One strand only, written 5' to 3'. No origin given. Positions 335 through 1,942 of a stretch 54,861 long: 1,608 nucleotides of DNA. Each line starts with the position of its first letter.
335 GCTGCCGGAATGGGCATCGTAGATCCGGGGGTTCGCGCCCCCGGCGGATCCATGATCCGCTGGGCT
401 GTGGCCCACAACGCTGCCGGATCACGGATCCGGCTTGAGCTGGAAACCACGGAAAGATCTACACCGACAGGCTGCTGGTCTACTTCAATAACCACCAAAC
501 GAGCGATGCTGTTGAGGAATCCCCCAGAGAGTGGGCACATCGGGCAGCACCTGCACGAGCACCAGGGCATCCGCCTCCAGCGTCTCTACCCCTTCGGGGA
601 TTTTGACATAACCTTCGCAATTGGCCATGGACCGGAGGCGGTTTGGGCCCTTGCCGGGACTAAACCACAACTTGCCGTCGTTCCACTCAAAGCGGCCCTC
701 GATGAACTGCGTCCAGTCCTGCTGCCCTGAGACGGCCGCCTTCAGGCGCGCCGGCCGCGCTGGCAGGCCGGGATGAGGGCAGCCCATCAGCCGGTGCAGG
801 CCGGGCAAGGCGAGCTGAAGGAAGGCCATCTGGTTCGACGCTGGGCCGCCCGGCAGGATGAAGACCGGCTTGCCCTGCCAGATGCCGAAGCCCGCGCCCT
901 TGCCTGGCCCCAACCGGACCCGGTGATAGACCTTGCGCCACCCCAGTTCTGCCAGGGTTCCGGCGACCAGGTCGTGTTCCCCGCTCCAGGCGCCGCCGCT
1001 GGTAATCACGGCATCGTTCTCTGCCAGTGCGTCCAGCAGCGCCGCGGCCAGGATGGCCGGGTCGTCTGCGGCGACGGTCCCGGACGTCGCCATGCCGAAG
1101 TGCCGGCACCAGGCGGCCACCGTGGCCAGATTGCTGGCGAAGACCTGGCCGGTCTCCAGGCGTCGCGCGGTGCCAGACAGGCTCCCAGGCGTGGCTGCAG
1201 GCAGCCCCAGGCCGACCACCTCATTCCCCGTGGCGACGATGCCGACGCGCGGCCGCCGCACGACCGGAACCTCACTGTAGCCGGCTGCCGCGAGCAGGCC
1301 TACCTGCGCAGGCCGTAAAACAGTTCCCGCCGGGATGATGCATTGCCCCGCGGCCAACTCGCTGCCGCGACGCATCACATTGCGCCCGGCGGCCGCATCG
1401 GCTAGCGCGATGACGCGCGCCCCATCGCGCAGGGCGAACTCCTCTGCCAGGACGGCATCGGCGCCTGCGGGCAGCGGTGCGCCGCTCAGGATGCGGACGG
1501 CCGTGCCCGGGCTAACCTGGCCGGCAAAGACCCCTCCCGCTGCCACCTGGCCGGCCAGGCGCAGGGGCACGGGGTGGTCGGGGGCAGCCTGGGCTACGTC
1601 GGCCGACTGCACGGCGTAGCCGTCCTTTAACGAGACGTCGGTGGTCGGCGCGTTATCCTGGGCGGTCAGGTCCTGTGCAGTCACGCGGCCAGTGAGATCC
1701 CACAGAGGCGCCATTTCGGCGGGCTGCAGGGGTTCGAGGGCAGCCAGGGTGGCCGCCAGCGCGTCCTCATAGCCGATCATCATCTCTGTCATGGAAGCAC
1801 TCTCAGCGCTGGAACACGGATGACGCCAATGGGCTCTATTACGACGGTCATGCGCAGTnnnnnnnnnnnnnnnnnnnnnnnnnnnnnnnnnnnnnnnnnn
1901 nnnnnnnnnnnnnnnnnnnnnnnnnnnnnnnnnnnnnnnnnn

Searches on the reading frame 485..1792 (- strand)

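Call 40: search_protein_families(library=pfam, proteins=[window:485-1792:-], max_evalue=0.00001)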
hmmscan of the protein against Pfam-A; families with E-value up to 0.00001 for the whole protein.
window:485-1792:- (435 aa): 3 families
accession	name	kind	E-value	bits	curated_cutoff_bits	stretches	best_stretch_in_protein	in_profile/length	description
PF03453.22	MoeA_N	-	9.4e-37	126.6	30.8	1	8-171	3-160/160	MoeA N-terminal region (domain I and II)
PF00994.29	MoCF_biosynth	-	9.2e-18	64.8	26.6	1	184-333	1-143/144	Probable molybdopterin binding domain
PF03454.20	MoeA_C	-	5e-07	30.3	22.1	1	348-416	2-72/72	MoeA C-terminal region (domain IV)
